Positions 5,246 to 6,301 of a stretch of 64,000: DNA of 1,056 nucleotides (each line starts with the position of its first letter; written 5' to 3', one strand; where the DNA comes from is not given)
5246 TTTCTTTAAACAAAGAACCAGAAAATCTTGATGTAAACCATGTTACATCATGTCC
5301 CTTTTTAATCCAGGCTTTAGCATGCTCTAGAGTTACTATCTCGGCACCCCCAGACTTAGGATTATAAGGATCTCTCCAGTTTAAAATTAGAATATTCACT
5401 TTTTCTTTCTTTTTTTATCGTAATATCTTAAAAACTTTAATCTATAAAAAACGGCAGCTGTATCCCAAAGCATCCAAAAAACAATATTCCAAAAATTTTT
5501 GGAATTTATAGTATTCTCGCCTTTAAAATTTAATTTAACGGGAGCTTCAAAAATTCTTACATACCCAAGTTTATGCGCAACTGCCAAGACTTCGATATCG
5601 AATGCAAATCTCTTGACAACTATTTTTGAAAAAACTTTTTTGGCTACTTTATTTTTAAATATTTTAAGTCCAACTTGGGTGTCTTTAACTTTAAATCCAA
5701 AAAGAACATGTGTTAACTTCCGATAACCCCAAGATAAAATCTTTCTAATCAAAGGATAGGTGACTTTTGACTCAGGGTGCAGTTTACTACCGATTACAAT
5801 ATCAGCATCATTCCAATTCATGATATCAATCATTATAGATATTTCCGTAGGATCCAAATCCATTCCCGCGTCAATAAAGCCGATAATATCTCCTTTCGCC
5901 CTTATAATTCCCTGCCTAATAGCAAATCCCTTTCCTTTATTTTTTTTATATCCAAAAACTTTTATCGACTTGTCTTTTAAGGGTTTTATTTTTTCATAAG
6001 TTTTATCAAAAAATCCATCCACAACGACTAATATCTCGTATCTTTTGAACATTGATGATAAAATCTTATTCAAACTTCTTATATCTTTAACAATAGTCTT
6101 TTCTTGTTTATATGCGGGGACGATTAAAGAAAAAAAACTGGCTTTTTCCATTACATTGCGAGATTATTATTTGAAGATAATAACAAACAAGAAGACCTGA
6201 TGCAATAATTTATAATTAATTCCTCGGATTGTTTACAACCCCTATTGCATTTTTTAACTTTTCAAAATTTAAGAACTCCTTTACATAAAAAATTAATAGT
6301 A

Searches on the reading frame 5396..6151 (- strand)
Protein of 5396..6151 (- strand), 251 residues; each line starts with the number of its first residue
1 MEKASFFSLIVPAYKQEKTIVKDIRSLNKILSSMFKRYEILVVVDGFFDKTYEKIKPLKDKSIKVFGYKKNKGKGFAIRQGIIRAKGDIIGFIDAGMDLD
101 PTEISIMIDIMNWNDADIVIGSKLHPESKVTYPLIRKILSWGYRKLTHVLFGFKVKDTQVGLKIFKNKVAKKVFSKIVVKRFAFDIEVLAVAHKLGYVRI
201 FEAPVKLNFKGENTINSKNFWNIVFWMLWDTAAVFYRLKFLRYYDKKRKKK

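Call 7: search_protein_families(library=ncbifam, proteins=[window:5396-6151:-], max_evalue=0.01)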
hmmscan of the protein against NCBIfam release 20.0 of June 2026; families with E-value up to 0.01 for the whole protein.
window:5396-6151:- (251 aa): 21 families
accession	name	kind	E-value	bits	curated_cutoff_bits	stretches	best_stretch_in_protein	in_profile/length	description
TIGR03937.1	PgaC_IcaA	equivalog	1.1e-13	50.9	422.3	1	3-113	43-152/407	poly-beta-1,6-N-acetyl-D-glucosamine synthase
NF058614.1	PPMAGASynPpgS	equivalog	8.2e-13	48.3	370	1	9-210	4-199/226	polyprenyl-phospho-N-acetylgalactosaminyl synthase PpgS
NF047588.1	GlcsyltransPgfSStrep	equivalog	5e-12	45.7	500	1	7-183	3-177/308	glycosyltransferase PgfS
NF007482.0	PRK10073.1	equivalog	2e-09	36.9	423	1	2-119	3-118/334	glycosyltransferase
NF047683.1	TeichurnBiosyTuaG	equivalog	2.4e-09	37.2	400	1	4-115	5-115/252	teichuronic acid biosynthesis protein TuaG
TIGR04182.1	glyco_TIGR04182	equivalog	1.1e-08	34.8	325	1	9-207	4-190/293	S-layer glycoprotein N-glycosyltransferase AglJ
NF010496.0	PRK13915.1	equivalog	1.4e-07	30.9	262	1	7-102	33-133/307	glucosyl-3-phosphoglycerate synthase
NF007986.1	PRK10714.1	equivalog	1.5e-07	30.7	529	1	7-119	8-122/316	undecaprenyl-phosphate 4-deoxy-4-formamido-L-arabinose transferase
TIGR04283.1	glyco_like_mftF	equivalog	1.6e-07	31.2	182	1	8-113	2-99/221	TIGR04283 family arsenosugar biosynthesis glycosyltransferase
NF041875.1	EPS_EpsD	equivalog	1.9e-07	30.8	370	1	8-135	2-128/325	exopolysaccharide biosynthesis glycosyltransferase EpsD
NF041391.1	DPhHxTase_Halo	equivalog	3.1e-07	29.6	375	1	34-173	21-153/213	dolichyl-phosphate hexose transferase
NF038302.1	EPS_HpsE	equivalog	4.5e-06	25.8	300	1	7-130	3-130/307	hormogonium polysaccharide biosynthesis glycosyltransferase HpsE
NF050050.1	ProtGlycPglI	equivalog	1.6e-05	24.4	500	1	5-112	2-109/306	GalNAc(5)-diNAcBac-PP-undecaprenol beta-1,3-glucosyltransferase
NF038299.1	EPS_HpsN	equivalog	2e-05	23.7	425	1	7-106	3-101/317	hormogonium polysaccharide biosynthesis glycosyltransferase HpsN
NF041394.1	GtaseAglG_Halo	equivalog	2.3e-05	23.8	440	1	25-127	20-122/304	glucosyl-dolichyl phosphate glucuronosyltransferase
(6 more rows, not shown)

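Call 8: search_protein_families(library=pfam, proteins=[window:5396-6151:-], max_evalue=0.001)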
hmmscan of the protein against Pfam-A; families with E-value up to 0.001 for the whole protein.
window:5396-6151:- (251 aa): 1 family
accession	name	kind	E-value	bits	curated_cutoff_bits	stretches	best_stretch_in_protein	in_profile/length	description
PF00535.33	Glycos_transf_2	-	4.8e-19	69.4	23.3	1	8-174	1-168/168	Glycosyl transferase family 2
